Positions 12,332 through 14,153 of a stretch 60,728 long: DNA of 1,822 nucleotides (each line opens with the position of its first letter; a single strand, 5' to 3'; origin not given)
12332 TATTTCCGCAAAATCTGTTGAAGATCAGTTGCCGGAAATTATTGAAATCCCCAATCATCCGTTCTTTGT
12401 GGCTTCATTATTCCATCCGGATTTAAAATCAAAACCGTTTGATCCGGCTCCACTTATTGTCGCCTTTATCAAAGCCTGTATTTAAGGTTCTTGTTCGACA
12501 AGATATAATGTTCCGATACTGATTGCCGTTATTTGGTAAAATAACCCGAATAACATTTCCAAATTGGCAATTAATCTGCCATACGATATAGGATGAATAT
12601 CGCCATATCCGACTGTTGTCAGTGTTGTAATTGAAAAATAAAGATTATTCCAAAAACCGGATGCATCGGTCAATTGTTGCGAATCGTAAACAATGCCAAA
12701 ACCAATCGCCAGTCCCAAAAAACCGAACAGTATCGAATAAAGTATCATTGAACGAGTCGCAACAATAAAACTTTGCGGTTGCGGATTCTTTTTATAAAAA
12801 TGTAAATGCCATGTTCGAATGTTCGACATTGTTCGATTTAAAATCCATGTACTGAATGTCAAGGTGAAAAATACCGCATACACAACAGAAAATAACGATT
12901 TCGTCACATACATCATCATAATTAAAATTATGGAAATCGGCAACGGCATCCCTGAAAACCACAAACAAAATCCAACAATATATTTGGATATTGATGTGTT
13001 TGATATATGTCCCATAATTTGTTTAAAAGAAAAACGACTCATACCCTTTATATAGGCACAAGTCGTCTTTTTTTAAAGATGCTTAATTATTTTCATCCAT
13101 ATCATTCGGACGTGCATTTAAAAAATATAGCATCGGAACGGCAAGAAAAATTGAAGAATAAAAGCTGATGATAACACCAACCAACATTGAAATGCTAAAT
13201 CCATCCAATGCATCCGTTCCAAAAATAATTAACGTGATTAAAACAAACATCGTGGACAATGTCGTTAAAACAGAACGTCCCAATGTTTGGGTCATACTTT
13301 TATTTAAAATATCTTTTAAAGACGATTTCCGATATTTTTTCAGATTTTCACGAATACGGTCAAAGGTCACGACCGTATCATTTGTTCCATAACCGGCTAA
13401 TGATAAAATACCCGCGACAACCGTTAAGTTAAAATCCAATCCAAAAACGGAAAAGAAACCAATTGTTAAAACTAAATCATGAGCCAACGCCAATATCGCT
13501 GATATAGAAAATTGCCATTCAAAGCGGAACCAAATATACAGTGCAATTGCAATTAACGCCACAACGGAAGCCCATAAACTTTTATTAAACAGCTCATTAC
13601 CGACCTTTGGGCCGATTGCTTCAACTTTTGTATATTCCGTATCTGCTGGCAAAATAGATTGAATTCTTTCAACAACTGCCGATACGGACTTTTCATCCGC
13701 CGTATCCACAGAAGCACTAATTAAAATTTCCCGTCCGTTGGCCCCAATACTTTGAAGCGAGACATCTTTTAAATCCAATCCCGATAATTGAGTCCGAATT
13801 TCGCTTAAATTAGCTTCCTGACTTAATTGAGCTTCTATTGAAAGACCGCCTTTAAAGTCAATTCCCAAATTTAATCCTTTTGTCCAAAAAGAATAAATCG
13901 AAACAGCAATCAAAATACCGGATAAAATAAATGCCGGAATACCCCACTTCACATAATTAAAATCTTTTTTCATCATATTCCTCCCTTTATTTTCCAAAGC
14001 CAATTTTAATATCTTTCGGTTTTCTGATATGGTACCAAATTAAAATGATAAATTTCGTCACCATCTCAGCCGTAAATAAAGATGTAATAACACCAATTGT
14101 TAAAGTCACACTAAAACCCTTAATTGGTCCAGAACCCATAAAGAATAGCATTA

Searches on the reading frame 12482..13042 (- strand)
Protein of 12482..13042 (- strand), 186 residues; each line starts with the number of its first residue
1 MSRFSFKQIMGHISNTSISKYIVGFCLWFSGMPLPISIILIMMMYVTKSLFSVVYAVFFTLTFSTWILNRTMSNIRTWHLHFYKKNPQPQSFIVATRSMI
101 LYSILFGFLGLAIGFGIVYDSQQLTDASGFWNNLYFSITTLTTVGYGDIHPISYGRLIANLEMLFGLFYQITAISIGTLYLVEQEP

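Call 29: search_protein_families(library=pfam, proteins=[window:12482-13042:-], max_evalue=0.001)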
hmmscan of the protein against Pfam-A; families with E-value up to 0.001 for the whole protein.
window:12482-13042:- (186 aa): 1 family
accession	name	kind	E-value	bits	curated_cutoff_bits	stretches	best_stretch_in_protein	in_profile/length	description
PF07885.22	Ion_trans_2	-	1.2e-12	48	22.5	1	115-178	9-74/79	Ion channel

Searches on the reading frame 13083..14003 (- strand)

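Call 28: search_protein_families(library=pfam, proteins=[window:13083-14003:-], max_evalue=0.001)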
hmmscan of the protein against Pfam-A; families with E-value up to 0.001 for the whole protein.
window:13083-14003:- (306 aa): 3 families
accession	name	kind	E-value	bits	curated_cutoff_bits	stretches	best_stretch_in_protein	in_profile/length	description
PF02355.23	SecD_SecF_C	-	4.9e-63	212.4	20.5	1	119-296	11-187/189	Protein export membrane protein SecD/SecF, C-terminal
PF07549.19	Sec_GG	-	3.4e-09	36.4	20.3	1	37-63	1-27/28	SecD/SecF GG Motif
PF00873.25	ACR_tran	-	3e-06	25.7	28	1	105-292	297-485/1021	AcrB/AcrD/AcrF family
